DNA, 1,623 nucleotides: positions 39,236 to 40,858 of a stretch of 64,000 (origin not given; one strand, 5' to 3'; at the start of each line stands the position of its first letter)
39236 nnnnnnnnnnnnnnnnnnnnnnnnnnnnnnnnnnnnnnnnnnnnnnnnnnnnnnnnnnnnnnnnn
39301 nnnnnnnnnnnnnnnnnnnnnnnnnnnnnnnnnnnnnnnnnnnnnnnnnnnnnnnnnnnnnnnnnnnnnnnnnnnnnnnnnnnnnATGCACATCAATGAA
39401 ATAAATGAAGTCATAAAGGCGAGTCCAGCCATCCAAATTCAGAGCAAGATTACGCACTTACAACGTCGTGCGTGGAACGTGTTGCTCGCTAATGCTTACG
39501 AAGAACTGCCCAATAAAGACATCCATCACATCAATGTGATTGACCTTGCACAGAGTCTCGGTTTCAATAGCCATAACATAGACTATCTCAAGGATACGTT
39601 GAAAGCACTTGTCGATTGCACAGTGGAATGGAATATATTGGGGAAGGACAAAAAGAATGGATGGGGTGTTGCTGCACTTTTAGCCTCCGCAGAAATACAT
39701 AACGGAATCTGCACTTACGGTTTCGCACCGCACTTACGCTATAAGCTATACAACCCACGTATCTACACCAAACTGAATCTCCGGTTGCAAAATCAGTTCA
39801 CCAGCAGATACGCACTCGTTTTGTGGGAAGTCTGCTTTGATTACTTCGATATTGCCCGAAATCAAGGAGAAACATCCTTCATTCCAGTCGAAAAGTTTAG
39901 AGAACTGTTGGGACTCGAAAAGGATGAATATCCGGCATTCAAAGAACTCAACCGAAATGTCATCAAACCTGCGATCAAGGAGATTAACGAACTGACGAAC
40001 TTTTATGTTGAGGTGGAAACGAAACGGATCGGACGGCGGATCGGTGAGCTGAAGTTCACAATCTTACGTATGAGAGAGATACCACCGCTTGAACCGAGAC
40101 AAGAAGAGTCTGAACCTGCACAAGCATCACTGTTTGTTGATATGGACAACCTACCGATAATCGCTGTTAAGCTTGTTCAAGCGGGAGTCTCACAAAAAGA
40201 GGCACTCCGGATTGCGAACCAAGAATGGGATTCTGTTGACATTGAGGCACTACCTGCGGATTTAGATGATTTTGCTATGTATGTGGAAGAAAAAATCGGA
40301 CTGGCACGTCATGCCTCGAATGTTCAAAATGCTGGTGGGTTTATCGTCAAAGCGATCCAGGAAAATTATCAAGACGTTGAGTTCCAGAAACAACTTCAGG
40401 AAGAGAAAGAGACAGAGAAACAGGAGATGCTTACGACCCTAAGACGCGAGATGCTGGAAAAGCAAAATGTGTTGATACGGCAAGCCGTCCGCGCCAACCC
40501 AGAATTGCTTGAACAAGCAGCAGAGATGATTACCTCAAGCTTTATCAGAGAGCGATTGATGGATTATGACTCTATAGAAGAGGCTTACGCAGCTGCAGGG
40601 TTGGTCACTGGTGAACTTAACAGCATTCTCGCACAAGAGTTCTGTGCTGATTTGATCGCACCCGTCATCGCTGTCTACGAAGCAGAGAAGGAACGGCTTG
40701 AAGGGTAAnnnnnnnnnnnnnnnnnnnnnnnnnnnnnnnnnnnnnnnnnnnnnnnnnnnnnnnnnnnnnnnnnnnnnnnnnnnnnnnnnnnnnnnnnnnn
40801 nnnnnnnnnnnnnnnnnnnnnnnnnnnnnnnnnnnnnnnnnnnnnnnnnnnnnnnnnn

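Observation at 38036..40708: Iteron-type plasmid replication origin and Rep_3-like initiator embedded between chromosomal-type genes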

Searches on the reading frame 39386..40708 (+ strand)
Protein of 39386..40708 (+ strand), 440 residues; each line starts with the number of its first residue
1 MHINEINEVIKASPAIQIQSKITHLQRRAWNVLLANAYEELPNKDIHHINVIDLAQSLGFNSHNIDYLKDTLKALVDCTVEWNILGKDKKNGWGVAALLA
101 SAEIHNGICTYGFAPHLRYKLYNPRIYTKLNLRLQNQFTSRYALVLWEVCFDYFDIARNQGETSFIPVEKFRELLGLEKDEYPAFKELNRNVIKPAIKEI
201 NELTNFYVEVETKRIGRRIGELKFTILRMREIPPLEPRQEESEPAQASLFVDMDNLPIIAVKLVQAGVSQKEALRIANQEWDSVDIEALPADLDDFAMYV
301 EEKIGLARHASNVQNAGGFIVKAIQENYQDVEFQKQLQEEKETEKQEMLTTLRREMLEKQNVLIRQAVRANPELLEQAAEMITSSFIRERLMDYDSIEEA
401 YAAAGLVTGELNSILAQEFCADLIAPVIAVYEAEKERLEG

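Call 4: search_protein_families(library=pfam, proteins=[window:39386-40708:+], max_evalue=0.1)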
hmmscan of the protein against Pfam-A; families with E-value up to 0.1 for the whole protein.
window:39386-40708:+ (440 aa): 2 families
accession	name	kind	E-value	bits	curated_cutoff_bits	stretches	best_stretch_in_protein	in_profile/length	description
PF21205.3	Rep3_C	-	5.4e-21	75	21.1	1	168-226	2-59/59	Initiator Rep protein, WH2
PF01051.27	Rep3_N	-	1e-15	58.8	22.4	1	9-150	2-140/141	Initiator Replication protein, WH1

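Call 5: search_protein_families(library=ncbifam, proteins=[window:39386-40708:+], max_evalue=0.1)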
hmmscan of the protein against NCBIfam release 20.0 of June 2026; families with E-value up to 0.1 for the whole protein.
window:39386-40708:+ (440 aa): 3 families
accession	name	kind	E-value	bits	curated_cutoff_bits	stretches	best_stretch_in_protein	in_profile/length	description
NF038290.1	repM_Acin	exception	3.1e-19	69.4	250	1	126-254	127-248/304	replication initiation protein RepM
NF010305.0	PRK13742.1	equivalog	0.00043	19.7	342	1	125-225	144-241/251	replication initiation protein RepE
NF008932.0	PRK12289.1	equivalog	0.017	14.2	483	1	320-372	16-69/363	small ribosomal subunit biogenesis GTPase RsgA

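Call 11: find_encoding_contigs(protein=window:39386-40708:+, flank=10000, max_places=10)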
Protein window:39386-40708:+ (440 aa): no gene with exactly this product is on record in the collection.

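Call 12: find_homologous_proteins(query=window:39386-40708:+)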
Query window:39386-40708:+ (440 aa): 2654 proteins with E <= 0.001 among 8000 candidates; the best 120 are listed.
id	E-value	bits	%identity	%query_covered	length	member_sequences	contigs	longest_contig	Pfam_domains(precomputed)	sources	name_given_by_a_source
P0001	4.5e-288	973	100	100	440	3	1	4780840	PF01051.28,PF21205.4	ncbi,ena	-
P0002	3.2e-240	815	84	100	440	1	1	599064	PF01051.28,PF21205.4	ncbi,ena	-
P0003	7.6e-240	814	83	100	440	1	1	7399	PF01051.28,PF21205.4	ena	-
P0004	9.0e-240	814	83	100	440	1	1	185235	PF01051.28,PF21205.4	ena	-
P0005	1.3e-239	814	83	100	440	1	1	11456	PF01051.28,PF21205.4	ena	-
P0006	1.4e-239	813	83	100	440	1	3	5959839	PF01051.28,PF21205.4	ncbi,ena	-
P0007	4.0e-239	812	83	100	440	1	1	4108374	PF01051.28,PF21205.4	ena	-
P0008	1.6e-236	803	82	100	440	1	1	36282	PF01051.28,PF21205.4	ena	-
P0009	2.8e-236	802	82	100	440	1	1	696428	PF01051.28,PF21205.4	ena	-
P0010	3.2e-236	802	82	100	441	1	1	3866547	PF01051.28,PF21205.4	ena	-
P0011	3.3e-236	802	82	100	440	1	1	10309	PF01051.28,PF21205.4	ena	-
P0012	7.1e-236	801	82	100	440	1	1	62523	PF01051.28,PF21205.4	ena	-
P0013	1.7e-235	800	82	100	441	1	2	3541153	PF01051.28,PF21205.4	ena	-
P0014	9.6e-235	797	81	100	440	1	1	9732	PF01051.28,PF21205.4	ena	-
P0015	1.1e-234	797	81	100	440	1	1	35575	PF01051.28,PF21205.4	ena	-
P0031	5.1e-232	788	80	100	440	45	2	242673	PF01051.28,PF21205.4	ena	-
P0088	7.8e-212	722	74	100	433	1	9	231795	PF01051.28,PF21205.4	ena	-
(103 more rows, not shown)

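Call 15: find_encoding_contigs(protein=P0001, flank=10000, max_places=4)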
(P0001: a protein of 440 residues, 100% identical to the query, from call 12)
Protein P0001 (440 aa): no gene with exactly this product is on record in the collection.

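Call 16: find_encoding_contigs(protein=P0006, flank=10000, max_places=4)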
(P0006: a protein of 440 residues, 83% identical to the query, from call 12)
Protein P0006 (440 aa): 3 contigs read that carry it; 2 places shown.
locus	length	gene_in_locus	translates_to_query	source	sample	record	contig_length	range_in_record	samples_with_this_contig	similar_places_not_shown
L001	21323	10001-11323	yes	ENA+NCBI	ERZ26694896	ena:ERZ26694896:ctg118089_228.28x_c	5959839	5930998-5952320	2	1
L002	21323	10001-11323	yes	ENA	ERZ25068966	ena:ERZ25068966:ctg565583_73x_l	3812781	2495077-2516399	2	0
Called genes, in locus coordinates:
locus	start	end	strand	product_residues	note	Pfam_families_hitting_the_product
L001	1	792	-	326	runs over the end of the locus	PF08240:ADH_N, PF00107:ADH_zinc_N, PF13602:ADH_zinc_N_2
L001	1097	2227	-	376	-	PF01385:OrfB_IS605, PF07282:Cas12f1-like_TNB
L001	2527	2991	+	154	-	-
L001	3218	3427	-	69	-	-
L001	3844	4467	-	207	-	-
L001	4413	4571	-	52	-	-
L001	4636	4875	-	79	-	PF15919:HicB_lk_antitox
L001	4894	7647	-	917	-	-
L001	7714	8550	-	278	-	-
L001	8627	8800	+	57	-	-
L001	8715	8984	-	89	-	-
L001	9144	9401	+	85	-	-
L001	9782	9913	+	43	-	-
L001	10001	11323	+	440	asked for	PF01051:Rep3_N, PF21205:Rep3_C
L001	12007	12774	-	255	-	-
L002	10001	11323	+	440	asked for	PF01051:Rep3_N, PF21205:Rep3_C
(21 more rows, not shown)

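Call 19: find_related_loci(query=window:39386-40708:+, collection=genome_contigs, flank=10000)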
Query window:39386-40708:+ (440 aa) in genome_contigs; peptide patterns used: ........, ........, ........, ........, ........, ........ (x = any residue, [..] = any of these).
60 stretches matched a pattern; 30 encode a relative of the query (tblastn E <= 1e-3); 28 distinct loci.
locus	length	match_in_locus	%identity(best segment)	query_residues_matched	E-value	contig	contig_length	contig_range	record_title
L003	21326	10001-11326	81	5-440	0e+0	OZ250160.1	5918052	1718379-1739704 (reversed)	MAG: Candidatus Poribacteria bacterium isolate 8ae7ebc5-6e71-4186-9c0c-d873ebd224b0 genome assembly, chromosome: 1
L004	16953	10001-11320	78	1-440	0e+0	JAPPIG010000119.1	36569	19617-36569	MAG: Candidatus Poribacteria bacterium isolate RHO2_bin_17 NODE_1700_length_36569_cov_248.457605, whole genome shotgun s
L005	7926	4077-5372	77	1-439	0e+0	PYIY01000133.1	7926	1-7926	MAG: Candidatus Poribacteria bacterium isolate PCPOR4 Ga0207198_1133, whole genome shotgun sequence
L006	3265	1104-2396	72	1-438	0e+0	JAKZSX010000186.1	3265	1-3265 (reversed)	MAG: Candidatus Poribacteria bacterium isolate Langseth_MAG_00044 Langseth_MAG_00044_000000000186, whole genome shotgun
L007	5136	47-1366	71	1-440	0e+0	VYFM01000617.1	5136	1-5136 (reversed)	MAG: Candidatus Poribacteria bacterium isolate SB0677_bin_25 NODE_5087_length_5136_cov_9.980122, whole genome shotgun se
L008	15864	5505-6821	72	1-439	0e+0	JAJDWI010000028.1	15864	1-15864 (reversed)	MAG: Candidatus Poribacteria bacterium isolate jk18x25bins.18 k141_950434, whole genome shotgun sequence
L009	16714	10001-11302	72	1-439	0e+0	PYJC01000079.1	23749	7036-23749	MAG: Candidatus Poribacteria bacterium isolate PCPOR1 Ga0206387_1079, whole genome shotgun sequence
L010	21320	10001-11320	83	1-440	0e+0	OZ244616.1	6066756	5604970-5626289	MAG: Candidatus Poribacteria bacterium isolate e5250d40-67f0-410b-965f-0d198546f1b0 genome assembly, chromosome: 1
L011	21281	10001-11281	65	5-438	0e+0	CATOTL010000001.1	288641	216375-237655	MAG: uncultured Poribacteria bacterium isolate 319d9eaa-e5ea-4d6b-972a-5b23a2ce0867 genome assembly, contig: contig_1, w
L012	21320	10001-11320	78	1-440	0e+0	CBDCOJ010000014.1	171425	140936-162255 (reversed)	MAG: Candidatus Poribacteria bacterium isolate dbd3b75f-bfae-4d18-bb17-8f704a16f2b4 genome assembly, contig: contig_14,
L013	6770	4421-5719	63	1-439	0e+0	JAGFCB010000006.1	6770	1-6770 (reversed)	MAG: Candidatus Poribacteria bacterium isolate SB0101 contig_1379, whole genome shotgun sequence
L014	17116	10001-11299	60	1-439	5e-180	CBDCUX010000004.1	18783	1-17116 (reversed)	MAG: Candidatus Poribacteria bacterium isolate e6ba5316-27cc-4a72-bad8-a94c688688a0 genome assembly, contig: contig_4, w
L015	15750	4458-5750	61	1-440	5e-180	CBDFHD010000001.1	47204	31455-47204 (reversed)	MAG: Candidatus Poribacteria bacterium isolate 3ddb7f14-4d05-4080-9b3f-f5d75a2c5508 genome assembly, contig: contig_1, w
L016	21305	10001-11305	62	1-440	5e-179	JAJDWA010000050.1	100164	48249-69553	MAG: Candidatus Poribacteria bacterium isolate jk18x22bins.76 k141_799717, whole genome shotgun sequence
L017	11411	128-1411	60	1-435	7e-177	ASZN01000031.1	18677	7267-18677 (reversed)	Candidatus Poribacteria bacterium WGA-3G POR3G_contig_30.31_C, whole genome shotgun sequence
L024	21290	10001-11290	55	1-439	3e-157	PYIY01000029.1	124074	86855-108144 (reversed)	MAG: Candidatus Poribacteria bacterium isolate PCPOR4 Ga0207198_1029, whole genome shotgun sequence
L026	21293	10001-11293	53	1-440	4e-153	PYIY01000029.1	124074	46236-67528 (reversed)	MAG: Candidatus Poribacteria bacterium isolate PCPOR4 Ga0207198_1029, whole genome shotgun sequence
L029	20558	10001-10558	65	1-186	3e-81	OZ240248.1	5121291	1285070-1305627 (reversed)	MAG: Candidatus Poribacteria bacterium isolate b8ffb888-6308-4f48-b550-e0c295cc777e genome assembly, chromosome: 1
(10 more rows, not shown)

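Call 25: search_protein_families(library=phrogs, proteins=[window:39386-40708:+], max_evalue=0.001)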
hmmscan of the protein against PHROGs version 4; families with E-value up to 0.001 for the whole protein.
window:39386-40708:+ (440 aa): 2 families
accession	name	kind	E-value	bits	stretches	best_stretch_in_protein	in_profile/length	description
phrog_2172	-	unknown function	3.4e-27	96.9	1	8-371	12-368/382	-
phrog_4402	-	DNA, RNA and nucleotide metabolism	2.4e-18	67.3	1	127-248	152-272/592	replication initiation protein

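Call 28: find_related_loci(query=window:39386-40708:+, collection=viral_contigs, flank=10000)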
Query window:39386-40708:+ (440 aa) in viral_contigs; peptide patterns used: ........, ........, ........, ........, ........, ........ (x = any residue, [..] = any of these).
1 stretches matched a pattern, but none encodes a relative of the query by tblastn (E <= 1e-3).

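Call 29: search_dna_similar(query=window:39386-40708:+, collection=plasmids, mode=protein, max_rows=25)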
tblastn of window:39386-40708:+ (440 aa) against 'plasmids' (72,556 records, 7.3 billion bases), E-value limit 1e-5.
Records with a match: 1578; places in all: 1669; records where one place covers at least 80% of the query: 0.
Best place of each record, by identity: <60% 1578.
By first word of the organism name: Acinetobacter 576; Escherichia 120; Burkholderia 78; Phaeobacter 61; Paracoccus 52; Pseudosulfitobacter 49; Neisseria 49; Clostridium 36; Moraxella 35; Pseudomonas 31; and 139 more.
By predicted mobility (MOB-suite, as given by PLSDB): non-mobilizable 920; mobilizable 490; conjugative 168.
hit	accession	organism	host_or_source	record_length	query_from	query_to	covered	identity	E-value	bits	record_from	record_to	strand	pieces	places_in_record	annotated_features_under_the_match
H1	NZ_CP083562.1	Sulfitobacter sp. S223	-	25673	11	330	73%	36.6%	7e-46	177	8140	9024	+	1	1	replication initiation protein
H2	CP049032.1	Rhodobacteraceae bacterium SC52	Apostichopus japonicus,pure ...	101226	4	330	74%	35.1%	5e-44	172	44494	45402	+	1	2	RepB family plasmid replication initiator protein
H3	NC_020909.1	Octadecabacter arcticus 238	150 km offshore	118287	11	330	73%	35.7%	5e-45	175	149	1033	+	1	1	replication initiation protein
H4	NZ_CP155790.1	Burkholderia cenocepacia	Sputum,sputum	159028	7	332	74%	34.0%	1e-43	171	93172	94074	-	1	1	replication initiation protein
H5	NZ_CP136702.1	Tritonibacter scottomollicae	Macrocystis pyrifera gametophyte,Whole ...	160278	9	332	74%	34.2%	4e-48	184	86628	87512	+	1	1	replication initiation protein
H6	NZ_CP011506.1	Burkholderia pyrrocinia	Microbe,soil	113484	7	332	74%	33.7%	4e-44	172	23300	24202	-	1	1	replication initiation protein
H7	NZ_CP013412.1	Burkholderia thailandensis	environmental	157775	7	332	74%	33.7%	5e-44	172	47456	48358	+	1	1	replication initiation protein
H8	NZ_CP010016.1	Burkholderia thailandensis 34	-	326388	7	332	74%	33.7%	5e-44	172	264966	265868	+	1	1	replication initiation protein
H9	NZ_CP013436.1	Burkholderia latens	Homo sapiens,CF Maxillary Sinus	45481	7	332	74%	33.7%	6e-44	172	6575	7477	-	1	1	replication initiation protein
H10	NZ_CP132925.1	Burkholderia dolosa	Homo sapiens,Bronchial fluid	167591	7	332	74%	33.7%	3e-43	170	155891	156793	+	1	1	replication initiation protein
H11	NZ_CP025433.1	Paracoccus zhejiangensis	single cell,sludge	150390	9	332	74%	33.9%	3e-47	181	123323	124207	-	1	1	replication initiation protein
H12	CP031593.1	Paracoccaceae bacterium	Isolate culture,marine surface water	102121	9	328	73%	34.3%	5e-48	184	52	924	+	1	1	repB-Ib: Plasmid replication initiation protein RepB-Ib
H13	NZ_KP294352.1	Paracoccus kondratievae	-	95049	9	328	73%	33.9%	1e-45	176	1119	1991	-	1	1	replication initiation protein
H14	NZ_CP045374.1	Sulfitobacter sp. THAF37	pure culture,Surface of a polyethylene ...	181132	9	329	73%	33.7%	2e-50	191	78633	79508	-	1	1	replication initiation protein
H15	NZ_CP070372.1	Paracoccus methylovorus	whole organism,grassland soil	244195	9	331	73%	33.4%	7e-47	180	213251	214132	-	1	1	replication initiation protein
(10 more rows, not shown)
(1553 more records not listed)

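Call 30: find_encoding_contigs(protein=P0004, flank=10000, max_places=3)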
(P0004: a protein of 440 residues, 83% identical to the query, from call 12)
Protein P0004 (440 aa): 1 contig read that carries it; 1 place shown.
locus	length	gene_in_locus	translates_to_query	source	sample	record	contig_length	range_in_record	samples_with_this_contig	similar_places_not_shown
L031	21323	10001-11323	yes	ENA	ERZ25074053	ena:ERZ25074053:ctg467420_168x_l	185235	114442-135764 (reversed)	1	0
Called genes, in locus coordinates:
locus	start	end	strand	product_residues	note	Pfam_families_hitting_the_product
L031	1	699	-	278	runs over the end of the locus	PF01385:OrfB_IS605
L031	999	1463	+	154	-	-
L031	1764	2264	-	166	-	-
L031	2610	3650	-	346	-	PF04693:DDE_Tnp_2, PF01609:DDE_Tnp_1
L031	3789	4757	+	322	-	PF01609:DDE_Tnp_1, PF13612:DDE_Tnp_1_3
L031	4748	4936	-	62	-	-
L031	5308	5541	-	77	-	-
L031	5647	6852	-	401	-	PF04326:SLFN_AlbA_2, PF13749:HATPase_c_4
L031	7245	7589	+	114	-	PF12844:HTH_19, PF13560:HTH_31, PF01381:HTH_3, PF13443:HTH_26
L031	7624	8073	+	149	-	-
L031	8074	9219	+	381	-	-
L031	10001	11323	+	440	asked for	PF01051:Rep3_N, PF21205:Rep3_C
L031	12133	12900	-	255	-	-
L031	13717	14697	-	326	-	PF14870:PSII_BNR (faint), PF25852:DUF6242_C (weak), PF02012:BNR (faint), PF15902:Sortilin-Vps10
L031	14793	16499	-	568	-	-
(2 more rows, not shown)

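Call 31: find_encoding_contigs(protein=P0002, flank=10000, max_places=3)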
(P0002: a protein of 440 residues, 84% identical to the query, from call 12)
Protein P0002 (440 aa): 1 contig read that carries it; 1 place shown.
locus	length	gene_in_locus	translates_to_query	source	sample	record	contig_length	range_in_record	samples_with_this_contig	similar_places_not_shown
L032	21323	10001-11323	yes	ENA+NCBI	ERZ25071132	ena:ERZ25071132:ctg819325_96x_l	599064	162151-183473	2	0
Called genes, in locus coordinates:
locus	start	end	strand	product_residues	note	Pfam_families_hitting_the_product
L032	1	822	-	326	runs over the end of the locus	PF08240:ADH_N, PF00107:ADH_zinc_N, PF13602:ADH_zinc_N_2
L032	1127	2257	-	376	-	PF01385:OrfB_IS605, PF07282:Cas12f1-like_TNB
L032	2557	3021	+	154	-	-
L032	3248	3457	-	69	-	-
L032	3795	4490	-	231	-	-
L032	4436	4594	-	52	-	-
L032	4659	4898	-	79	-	PF15919:HicB_lk_antitox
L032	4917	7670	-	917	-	-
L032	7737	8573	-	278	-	-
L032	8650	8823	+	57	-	-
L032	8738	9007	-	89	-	-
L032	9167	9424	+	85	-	-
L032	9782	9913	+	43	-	-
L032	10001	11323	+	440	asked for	PF01051:Rep3_N, PF21205:Rep3_C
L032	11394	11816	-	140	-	-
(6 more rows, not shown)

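Call 32: find_encoding_contigs(protein=P0007, flank=10000, max_places=3)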
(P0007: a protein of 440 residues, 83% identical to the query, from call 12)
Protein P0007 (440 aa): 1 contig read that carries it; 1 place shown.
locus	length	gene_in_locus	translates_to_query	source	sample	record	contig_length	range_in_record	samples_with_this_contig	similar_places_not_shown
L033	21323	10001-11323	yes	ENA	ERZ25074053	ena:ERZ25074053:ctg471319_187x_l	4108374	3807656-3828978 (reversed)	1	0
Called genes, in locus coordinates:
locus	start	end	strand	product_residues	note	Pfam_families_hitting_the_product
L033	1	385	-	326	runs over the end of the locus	PF08240:ADH_N, PF00107:ADH_zinc_N, PF13602:ADH_zinc_N_2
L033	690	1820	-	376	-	PF01385:OrfB_IS605, PF07282:Cas12f1-like_TNB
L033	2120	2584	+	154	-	-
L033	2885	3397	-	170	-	-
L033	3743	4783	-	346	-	PF04693:DDE_Tnp_2, PF01609:DDE_Tnp_1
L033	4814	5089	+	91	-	-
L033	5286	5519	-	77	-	-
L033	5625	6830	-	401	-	PF04326:SLFN_AlbA_2, PF13749:HATPase_c_4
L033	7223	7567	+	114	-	PF12844:HTH_19, PF13560:HTH_31, PF01381:HTH_3, PF13443:HTH_26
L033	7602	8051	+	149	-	-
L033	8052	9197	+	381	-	-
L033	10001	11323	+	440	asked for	PF01051:Rep3_N, PF21205:Rep3_C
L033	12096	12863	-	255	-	-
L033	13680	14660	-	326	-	PF25852:DUF6242_C (weak), PF02012:BNR (faint), PF15902:Sortilin-Vps10, PF14870:PSII_BNR (weak)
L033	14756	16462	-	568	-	-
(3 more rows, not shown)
